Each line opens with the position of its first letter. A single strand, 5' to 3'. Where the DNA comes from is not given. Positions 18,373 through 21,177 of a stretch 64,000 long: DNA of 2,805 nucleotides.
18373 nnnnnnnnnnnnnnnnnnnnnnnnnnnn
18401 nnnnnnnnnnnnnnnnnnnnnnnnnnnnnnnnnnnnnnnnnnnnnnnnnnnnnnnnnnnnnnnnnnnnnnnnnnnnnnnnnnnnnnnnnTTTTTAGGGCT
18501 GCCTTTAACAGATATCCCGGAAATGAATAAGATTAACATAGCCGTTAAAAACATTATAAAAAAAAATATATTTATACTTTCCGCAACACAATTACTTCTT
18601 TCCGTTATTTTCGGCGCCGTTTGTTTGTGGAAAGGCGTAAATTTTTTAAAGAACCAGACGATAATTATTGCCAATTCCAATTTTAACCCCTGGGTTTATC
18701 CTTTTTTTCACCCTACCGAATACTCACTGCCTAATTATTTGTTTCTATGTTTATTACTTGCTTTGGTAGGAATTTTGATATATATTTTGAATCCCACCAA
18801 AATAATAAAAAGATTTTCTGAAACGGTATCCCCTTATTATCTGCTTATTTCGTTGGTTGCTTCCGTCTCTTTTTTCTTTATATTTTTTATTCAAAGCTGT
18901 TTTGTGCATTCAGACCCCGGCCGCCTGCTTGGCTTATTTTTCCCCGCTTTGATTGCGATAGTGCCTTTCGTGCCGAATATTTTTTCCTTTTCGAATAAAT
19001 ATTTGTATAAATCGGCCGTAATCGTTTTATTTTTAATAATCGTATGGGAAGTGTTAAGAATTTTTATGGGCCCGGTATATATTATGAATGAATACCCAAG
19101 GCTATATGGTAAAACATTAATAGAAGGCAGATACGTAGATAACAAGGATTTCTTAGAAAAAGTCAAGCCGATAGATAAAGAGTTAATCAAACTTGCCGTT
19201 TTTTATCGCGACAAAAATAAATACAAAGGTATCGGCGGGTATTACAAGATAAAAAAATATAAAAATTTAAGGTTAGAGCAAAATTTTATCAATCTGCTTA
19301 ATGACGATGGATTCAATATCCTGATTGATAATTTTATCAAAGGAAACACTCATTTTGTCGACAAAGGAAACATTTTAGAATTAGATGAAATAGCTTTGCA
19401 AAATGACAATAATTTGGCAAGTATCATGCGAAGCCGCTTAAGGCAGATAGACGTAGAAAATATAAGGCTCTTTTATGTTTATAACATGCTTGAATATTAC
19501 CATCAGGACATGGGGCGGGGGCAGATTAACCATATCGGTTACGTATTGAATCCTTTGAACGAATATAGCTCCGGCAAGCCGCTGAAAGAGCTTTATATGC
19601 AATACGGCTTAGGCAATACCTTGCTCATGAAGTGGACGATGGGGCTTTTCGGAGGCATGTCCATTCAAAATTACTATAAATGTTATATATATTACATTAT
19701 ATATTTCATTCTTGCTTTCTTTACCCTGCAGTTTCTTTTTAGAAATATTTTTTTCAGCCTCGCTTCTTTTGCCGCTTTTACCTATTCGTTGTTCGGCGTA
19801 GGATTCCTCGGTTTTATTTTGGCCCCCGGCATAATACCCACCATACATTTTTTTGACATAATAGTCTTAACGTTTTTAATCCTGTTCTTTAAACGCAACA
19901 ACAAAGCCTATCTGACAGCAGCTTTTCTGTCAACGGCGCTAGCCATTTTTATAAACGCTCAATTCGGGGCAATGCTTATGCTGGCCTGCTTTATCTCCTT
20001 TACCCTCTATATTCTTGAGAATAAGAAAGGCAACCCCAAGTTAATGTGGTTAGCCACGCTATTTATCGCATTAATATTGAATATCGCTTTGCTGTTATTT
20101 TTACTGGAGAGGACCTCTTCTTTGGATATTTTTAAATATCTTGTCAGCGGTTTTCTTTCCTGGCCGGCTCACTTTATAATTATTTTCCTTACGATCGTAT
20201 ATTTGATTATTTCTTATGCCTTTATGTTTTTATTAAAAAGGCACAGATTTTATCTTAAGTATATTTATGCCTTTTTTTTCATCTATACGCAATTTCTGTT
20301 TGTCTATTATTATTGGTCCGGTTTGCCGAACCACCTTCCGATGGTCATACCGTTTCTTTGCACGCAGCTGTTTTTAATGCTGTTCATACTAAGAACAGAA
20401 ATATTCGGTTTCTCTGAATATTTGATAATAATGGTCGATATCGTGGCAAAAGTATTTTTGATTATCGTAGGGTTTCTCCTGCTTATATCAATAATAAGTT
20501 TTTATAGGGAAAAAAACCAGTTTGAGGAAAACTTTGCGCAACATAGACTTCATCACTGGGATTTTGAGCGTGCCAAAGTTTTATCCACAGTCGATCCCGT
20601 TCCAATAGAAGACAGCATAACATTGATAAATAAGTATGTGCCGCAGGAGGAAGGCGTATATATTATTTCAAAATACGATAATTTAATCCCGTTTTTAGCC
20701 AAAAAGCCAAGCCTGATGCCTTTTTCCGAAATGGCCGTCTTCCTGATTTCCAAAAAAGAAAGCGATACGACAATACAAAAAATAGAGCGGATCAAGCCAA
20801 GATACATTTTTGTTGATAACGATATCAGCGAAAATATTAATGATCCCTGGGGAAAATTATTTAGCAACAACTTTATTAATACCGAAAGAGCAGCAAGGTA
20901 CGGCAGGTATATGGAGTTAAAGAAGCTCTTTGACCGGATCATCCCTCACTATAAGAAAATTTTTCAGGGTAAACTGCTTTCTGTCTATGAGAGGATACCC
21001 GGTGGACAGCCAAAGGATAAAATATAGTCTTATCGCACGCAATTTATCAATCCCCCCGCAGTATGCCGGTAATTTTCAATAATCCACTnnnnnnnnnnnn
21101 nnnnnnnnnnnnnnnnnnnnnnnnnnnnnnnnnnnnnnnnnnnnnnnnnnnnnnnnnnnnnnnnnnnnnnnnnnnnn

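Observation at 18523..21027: Family-2 membrane proteins carry an invariant H-x(2,3)-(L/V)-x-P-x-N-(E/Q)-(Y/F) loop motif and a conserved C-terminal domain; the third copy sits directly after a GtrB-like gene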

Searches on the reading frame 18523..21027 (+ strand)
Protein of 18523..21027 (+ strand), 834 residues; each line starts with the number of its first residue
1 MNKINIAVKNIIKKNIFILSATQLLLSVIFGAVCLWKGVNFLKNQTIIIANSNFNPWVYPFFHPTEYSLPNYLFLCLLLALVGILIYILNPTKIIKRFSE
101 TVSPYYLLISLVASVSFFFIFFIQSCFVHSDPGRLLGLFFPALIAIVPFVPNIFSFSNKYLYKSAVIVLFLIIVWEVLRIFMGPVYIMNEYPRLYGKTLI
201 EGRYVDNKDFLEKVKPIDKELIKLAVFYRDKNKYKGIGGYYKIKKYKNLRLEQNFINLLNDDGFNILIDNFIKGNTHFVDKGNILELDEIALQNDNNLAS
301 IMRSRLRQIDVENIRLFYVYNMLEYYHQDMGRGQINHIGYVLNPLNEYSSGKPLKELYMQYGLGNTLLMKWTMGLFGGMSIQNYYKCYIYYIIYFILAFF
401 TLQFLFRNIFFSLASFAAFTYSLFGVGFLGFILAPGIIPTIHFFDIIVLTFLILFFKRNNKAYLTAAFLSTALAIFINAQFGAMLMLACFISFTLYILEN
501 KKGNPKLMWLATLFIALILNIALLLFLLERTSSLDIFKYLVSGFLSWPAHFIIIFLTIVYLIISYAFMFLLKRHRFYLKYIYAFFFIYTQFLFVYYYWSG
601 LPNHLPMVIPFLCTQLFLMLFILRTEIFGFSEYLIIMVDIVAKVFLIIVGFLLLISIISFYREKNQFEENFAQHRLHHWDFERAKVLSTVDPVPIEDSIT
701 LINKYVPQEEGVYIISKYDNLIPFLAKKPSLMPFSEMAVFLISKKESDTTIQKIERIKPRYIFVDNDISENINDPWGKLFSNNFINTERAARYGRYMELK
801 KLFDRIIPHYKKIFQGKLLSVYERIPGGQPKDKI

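Call 4: search_protein_families(library=pfam, proteins=[window:18523-21027:+], max_evalue=1)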
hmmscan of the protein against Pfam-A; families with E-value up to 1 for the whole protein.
window:18523-21027:+ (834 aa): 0 families

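Call 5: search_protein_families(library=ncbifam, proteins=[window:18523-21027:+], max_evalue=1)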
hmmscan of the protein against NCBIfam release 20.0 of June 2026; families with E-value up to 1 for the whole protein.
window:18523-21027:+ (834 aa): 0 families

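Call 9: find_homologous_proteins(query=window:18523-21027:+, max_evalue=0.001)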
Query window:18523-21027:+ (834 aa): 37 proteins with E <= 0.001 among 8000 candidates.
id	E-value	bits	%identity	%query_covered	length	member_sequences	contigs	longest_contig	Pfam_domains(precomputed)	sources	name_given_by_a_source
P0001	0.0e+0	1849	100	100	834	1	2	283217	-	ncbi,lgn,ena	-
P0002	1.1e-190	654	43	97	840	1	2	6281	-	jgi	jgi:hypothetical protein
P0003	1.2e-187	644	42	97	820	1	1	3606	-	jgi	jgi:hypothetical protein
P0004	3.9e-176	606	41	98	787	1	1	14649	-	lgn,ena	-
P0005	1.3e-175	604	39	97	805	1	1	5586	-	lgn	-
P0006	6.9e-175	602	42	97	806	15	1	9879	-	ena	-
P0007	2.8e-170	587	39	98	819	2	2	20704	-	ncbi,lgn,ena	-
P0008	1.4e-167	578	39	99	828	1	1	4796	-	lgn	-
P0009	1.3e-166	575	37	97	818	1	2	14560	-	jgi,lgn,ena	-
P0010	1.9e-166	574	39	99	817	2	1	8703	-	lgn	-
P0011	1.5e-164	568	37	97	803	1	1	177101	-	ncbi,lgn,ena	-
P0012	3.2e-159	550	37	98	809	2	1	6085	-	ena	-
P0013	3.0e-154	534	43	79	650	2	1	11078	-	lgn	-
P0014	1.4e-153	532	36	99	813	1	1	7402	-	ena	-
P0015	5.4e-152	526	36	92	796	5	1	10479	-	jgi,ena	-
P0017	8.6e-151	522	45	63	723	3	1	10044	-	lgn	-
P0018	1.2e-149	519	36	98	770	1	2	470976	-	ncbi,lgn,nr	ncbi:MAG: hypothetical protein NTX59_10610 [Elusimicrobia bacterium]|nr:hypothetical protein [Elusim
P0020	3.5e-148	514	43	62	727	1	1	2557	-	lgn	-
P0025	1.9e-141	491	43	60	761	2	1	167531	-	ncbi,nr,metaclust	ncbi:MAG: hypothetical protein A2075_19845 [Geobacteraceae bacterium GWC2_58_44]|nr:MAG: hypothetica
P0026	3.6e-137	477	40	79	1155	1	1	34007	-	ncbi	-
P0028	7.3e-131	456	42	62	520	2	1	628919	-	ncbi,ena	-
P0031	8.7e-118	413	38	60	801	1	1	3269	-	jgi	jgi:hypothetical protein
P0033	3.3e-111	391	41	60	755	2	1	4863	-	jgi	jgi:hypothetical protein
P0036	3.2e-66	243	33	64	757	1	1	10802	-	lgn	-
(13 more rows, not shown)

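Call 13: search_solved_structures(query=A2, max_evalue=10)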
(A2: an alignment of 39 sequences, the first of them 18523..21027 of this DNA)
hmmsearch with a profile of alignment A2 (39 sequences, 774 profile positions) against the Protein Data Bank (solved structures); distinct sequences matched with E-value up to 10: 2.
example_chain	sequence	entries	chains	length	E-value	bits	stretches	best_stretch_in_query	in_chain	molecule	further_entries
5lhe_A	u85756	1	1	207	2.6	9.5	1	645-729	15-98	N-(5'-phosphoribosyl)anthranilate isomerase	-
5lhf_A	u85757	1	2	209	2.6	9.5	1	645-729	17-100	N-(5'-phosphoribosyl)anthranilate isomerase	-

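Call 21: find_encoding_contigs(protein=window:18523-21027:+, flank=3000, max_places=3)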
Protein window:18523-21027:+ (834 aa): 4 contigs read that carry it; 2 places shown.
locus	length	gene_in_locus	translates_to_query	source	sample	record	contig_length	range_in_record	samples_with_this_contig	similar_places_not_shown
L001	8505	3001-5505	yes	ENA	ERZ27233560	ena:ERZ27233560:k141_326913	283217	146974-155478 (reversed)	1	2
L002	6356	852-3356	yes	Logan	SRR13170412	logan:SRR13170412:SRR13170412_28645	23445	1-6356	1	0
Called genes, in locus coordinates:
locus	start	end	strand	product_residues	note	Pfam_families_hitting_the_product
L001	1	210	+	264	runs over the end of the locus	PF03328:HpcH_HpaI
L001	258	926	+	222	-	PF00106:adh_short, PF13561:adh_short_C2, PF23441:SDR, PF08643:DUF1776 (weak)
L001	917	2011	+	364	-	PF01761:DHQ_synthase, PF24621:DHQS_C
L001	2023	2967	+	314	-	PF00535:Glycos_transf_2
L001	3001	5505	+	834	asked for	-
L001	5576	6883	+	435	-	PF01943:Polysacc_synt (weak)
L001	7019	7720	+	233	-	PF13489:Methyltransf_23, PF13847:Methyltransf_31, PF08241:Methyltransf_11, PF08242:Methyltransf_12, PF13649:Methyltransf_25, PF01739:CheR (weak)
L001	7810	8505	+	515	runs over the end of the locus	PF13231:PMT_2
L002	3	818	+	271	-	?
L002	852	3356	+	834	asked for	-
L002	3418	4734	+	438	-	-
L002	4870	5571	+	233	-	PF13489:Methyltransf_23, PF13847:Methyltransf_31, PF08241:Methyltransf_11, PF08242:Methyltransf_12, PF13649:Methyltransf_25, PF01739:CheR (weak)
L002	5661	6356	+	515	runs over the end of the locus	PF13231:PMT_2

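Call 23: find_encoding_contigs(protein=P0011, flank=8000, max_places=1)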
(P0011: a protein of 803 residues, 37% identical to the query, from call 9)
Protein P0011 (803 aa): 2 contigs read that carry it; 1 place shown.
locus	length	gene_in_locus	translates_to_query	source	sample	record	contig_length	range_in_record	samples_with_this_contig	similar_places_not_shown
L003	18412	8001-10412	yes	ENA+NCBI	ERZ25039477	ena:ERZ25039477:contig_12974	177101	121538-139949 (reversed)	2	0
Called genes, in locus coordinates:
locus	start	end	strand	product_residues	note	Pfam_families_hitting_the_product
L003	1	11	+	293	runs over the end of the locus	PF01370:Epimerase, PF04321:RmlD_sub_bind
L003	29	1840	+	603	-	PF02776:TPP_enzyme_N, PF00205:TPP_enzyme_M, PF02775:TPP_enzyme_C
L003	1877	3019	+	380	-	PF05050:Methyltransf_21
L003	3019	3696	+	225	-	PF00702:Hydrolase, PF13419:HAD_2, PF13242:Hydrolase_like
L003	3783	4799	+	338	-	PF03102:NeuB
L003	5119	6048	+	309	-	PF00535:Glycos_transf_2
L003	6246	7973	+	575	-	PF05598:DUF772 (weak), PF01609:DDE_Tnp_1, PF13751:DDE_Tnp_1_6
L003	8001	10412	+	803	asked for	-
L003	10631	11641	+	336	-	PF00535:Glycos_transf_2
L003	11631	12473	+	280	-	PF00535:Glycos_transf_2, PF10111:Glyco_tranf_2_2, PF13641:Glyco_tranf_2_3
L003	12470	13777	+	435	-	PF09594:GT87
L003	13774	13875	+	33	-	-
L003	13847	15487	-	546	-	-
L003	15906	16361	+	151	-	PF04138:GtrA_DPMS_TM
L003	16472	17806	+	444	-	-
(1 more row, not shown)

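Call 24: find_encoding_contigs(protein=P0018, flank=8000, max_places=1)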
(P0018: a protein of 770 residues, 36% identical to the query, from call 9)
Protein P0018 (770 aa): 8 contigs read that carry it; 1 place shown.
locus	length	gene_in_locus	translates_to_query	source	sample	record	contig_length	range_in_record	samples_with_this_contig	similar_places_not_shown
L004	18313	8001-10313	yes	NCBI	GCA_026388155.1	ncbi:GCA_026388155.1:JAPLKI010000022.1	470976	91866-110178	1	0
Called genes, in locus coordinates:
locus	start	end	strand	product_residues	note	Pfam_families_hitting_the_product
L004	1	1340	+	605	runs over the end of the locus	PF13231:PMT_2 (weak)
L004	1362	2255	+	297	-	PF01370:Epimerase, PF04321:RmlD_sub_bind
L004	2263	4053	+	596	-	PF02776:TPP_enzyme_N, PF00205:TPP_enzyme_M, PF02775:TPP_enzyme_C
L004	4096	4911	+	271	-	PF03328:HpcH_HpaI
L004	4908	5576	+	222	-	PF13561:adh_short_C2, PF23441:SDR (weak), PF00106:adh_short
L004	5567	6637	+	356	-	PF01761:DHQ_synthase, PF24621:DHQS_C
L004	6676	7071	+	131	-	PF04138:GtrA_DPMS_TM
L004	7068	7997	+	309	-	PF00535:Glycos_transf_2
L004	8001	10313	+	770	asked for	-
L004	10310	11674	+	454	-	-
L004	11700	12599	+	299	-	PF00535:Glycos_transf_2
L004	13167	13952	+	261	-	PF00535:Glycos_transf_2, PF13641:Glyco_tranf_2_3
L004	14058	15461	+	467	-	PF02397:Bac_transf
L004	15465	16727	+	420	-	PF04932:Wzy_C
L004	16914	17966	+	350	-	PF00044:Gp_dh_N, PF02800:Gp_dh_C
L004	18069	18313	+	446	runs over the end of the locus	PF02492:cobW (weak)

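Call 25: find_encoding_contigs(protein=P0025, flank=8000, max_places=1)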
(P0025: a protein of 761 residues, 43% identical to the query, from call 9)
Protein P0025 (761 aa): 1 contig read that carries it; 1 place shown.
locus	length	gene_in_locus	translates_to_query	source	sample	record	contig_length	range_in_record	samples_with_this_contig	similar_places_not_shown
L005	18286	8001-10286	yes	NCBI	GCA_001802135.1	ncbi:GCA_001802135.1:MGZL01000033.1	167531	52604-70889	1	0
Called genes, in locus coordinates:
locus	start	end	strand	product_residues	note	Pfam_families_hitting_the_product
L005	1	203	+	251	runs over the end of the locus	PF00535:Glycos_transf_2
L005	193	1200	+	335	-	PF13641:Glyco_tranf_2_3, PF00535:Glycos_transf_2, PF10111:Glyco_tranf_2_2 (weak)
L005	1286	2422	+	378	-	PF01075:Glyco_transf_9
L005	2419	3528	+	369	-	PF13439:Glyco_transf_4 (weak), PF13524:Glyco_trans_1_2 (faint)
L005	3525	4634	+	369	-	-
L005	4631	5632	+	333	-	PF13692:Glyco_trans_1_4 (faint)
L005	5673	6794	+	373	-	PF13439:Glyco_transf_4, PF13579:Glyco_trans_4_4, PF00534:Glycos_transf_1, PF13692:Glyco_trans_1_4, PF13524:Glyco_trans_1_2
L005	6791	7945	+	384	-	PF20706:GT4-conflict (faint), PF13439:Glyco_transf_4, PF13579:Glyco_trans_4_4, PF00534:Glycos_transf_1, PF13692:Glyco_trans_1_4, PF13524:Glyco_trans_1_2 (weak)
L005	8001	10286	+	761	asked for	-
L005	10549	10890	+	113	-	PF04138:GtrA_DPMS_TM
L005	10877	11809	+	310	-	PF00535:Glycos_transf_2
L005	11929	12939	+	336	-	PF01073:3Beta_HSD, PF01370:Epimerase, PF02719:Polysacc_synt_2, PF04321:RmlD_sub_bind, PF07993:NAD_binding_4 (faint), PF13460:NAD_binding_10, PF16363:GDP_Man_Dehyd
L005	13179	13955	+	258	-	PF00483:NTP_transferase, PF12804:NTP_transf_3 (weak)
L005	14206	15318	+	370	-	PF01073:3Beta_HSD (weak), PF01370:Epimerase, PF04321:RmlD_sub_bind (weak), PF16363:GDP_Man_Dehyd, PF02719:Polysacc_synt_2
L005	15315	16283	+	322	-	PF01370:Epimerase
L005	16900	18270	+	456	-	PF01041:DegT_DnrJ_EryC1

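Call 26: predict_structure(alignment_id=A2)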
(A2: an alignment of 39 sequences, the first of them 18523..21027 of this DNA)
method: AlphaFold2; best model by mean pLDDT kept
length: 834 residues; sequences in the alignment: 39
mean_pLDDT: 84.7   pTM: 0.85
mean pLDDT of the five models: 84.7, 84.5, 83.2, 82.7, 82.7
residues with pLDDT >= 90: 507; 70-90: 179; 50-70: 84; < 50: 64
segments of 3 or more residues with pLDDT < 50: 132-136, 232-261, 270-272, 274-288, 831-834
pLDDT, mean of each block of 10 residues (from residue 1): 73 78 83 90 75 85 90 94 85 76 75 74 60 49 55 68 95 97 96 95 96 79 57 45 40 40 51 46 46 55 67 87 93 89 92 86 93 97 97 97 97 97 95 94 97 97 96 95 96 95 92 91 89 76 88 92 92 94 98 95 93 98 93 91 92 94 96 98 98 98 88 94 95 89 92 93 95 87 88 95 95 97 81 40
secondary structure, 60 per line:
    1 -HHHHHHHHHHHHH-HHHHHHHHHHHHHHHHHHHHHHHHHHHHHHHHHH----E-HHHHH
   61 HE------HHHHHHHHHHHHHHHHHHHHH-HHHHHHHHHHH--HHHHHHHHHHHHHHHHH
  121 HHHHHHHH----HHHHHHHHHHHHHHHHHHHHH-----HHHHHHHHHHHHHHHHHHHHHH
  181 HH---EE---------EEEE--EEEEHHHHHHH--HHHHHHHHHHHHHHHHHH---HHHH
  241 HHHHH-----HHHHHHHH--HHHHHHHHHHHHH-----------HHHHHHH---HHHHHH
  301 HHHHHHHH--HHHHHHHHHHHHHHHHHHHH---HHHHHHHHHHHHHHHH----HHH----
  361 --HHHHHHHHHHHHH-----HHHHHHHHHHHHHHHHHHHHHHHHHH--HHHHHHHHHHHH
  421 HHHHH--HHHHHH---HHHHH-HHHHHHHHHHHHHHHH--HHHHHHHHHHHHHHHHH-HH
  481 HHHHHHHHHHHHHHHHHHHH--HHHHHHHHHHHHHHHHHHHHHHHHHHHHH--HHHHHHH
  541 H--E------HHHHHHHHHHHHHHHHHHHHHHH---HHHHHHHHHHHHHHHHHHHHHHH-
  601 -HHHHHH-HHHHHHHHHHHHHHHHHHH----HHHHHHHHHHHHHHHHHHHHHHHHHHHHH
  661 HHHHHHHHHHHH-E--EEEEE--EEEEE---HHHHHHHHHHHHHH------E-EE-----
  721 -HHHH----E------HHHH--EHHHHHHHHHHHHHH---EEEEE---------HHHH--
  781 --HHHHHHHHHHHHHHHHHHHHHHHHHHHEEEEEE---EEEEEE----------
elements in order (helices of 4 or more, strands of 3 or more residues): H2-14 H16-49 H56-61 H69-89 H91-101 H104-128 H133-153 H159-182 E197-200 E203-206 H207-213 H216-233 H237-245 H251-258 H261-273 H285-291 H295-308 H311-330 H334-349 H363-375 H381-406 H409-425 H428-433 H437-441 H443-458 H461-477 H479-500 H503-531 H534-541 H551-573 H577-599 H602-607 H609-627 H632-672 E677-681 E684-688 H692-705 H722-725 H737-740 H744-757 E761-765 H775-778 H783-809 E810-815 E819-824

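Call 32: search_protein_representatives(alignment_id=A2)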
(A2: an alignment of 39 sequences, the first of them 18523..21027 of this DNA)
Query: 39 sequences, 774 profile positions. Proteins with E-value up to 0.001 (for the whole library): 611; up to 1e-10: 535; up to 1e-30: 393. The best 150 are listed.
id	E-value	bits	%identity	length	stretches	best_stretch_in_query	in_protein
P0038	4.4e-293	991.0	-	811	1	4-771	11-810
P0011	8.9e-293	989.9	-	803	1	3-772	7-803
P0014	2.3e-290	981.9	-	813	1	3-772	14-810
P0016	3.9e-282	954.8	-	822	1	4-772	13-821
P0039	8.2e-281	950.4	-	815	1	5-772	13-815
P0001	4.3e-279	944.7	-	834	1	4-772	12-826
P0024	1.6e-276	936.1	-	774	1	5-772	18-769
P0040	7.4e-269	910.8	-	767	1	10-771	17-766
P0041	2.2e-267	905.9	-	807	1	7-771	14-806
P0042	5.8e-265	897.9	-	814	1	5-772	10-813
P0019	7.6e-265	897.6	-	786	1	6-771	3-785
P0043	3.0e-262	889.0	-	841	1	4-772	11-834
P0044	4.8e-260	881.7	-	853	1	6-772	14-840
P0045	4.5e-259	878.5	-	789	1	22-772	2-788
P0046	1.5e-258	876.7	-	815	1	9-771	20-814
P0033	1.9e-244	830.1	-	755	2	263-772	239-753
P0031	2.3e-242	823.2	-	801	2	259-771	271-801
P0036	9.9e-189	645.9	-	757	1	3-771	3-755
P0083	8.4e-159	546.9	-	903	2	12-718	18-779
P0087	2.5e-156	538.7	-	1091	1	14-771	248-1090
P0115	8.9e-146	503.8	-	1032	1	9-772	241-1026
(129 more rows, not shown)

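Call 35: find_encoding_contigs(protein=P0028, flank=8000, max_places=1)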
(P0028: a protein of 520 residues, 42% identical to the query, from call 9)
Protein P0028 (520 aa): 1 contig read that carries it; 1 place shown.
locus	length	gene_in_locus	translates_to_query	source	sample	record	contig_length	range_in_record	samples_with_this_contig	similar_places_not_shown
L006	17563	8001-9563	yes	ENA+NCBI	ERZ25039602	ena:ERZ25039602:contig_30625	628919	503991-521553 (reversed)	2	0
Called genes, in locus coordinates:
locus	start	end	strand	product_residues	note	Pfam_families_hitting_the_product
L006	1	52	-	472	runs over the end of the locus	PF13727:CoA_binding_3, PF02397:Bac_transf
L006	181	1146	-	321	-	PF01370:Epimerase, PF04321:RmlD_sub_bind (weak), PF16363:GDP_Man_Dehyd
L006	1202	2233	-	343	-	PF13641:Glyco_tranf_2_3, PF00535:Glycos_transf_2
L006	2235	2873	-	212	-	-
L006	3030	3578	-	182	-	PF01943:Polysacc_synt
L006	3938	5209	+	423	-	-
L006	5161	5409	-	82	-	-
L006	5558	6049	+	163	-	-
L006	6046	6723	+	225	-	-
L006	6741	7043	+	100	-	-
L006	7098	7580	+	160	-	-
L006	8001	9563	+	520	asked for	-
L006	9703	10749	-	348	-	PF03706:LPG_synthase_TM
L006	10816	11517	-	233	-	PF00535:Glycos_transf_2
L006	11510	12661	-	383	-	PF13450:NAD_binding_8, PF03275:GLF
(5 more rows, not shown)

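Call 36: find_encoding_contigs(protein=P0026, flank=8000, max_places=1)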
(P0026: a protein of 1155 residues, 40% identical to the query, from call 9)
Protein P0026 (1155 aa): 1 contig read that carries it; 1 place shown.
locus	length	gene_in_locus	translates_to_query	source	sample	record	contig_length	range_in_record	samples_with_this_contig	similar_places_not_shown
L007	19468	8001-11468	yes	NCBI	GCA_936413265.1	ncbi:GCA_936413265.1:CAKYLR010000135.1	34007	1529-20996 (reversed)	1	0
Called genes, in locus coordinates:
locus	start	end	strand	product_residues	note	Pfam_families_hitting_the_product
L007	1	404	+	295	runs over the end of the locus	PF01370:Epimerase, PF04321:RmlD_sub_bind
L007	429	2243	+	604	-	PF02776:TPP_enzyme_N, PF00205:TPP_enzyme_M, PF02775:TPP_enzyme_C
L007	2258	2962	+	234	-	PF02353:CMAS (weak), PF13489:Methyltransf_23, PF05175:MTS (weak), PF13847:Methyltransf_31, PF08241:Methyltransf_11, PF08242:Methyltransf_12, PF13649:Methyltransf_25, PF01739:CheR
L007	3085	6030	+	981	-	-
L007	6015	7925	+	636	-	-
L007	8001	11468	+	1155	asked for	-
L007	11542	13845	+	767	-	-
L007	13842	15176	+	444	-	-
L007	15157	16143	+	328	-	PF00535:Glycos_transf_2, PF13641:Glyco_tranf_2_3 (weak)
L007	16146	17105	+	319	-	PF00535:Glycos_transf_2, PF13641:Glyco_tranf_2_3, PF13632:Glyco_trans_2_3 (weak)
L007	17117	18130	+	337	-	PF01370:Epimerase, PF04321:RmlD_sub_bind, PF16363:GDP_Man_Dehyd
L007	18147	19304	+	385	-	PF13439:Glyco_transf_4, PF00534:Glycos_transf_1, PF13692:Glyco_trans_1_4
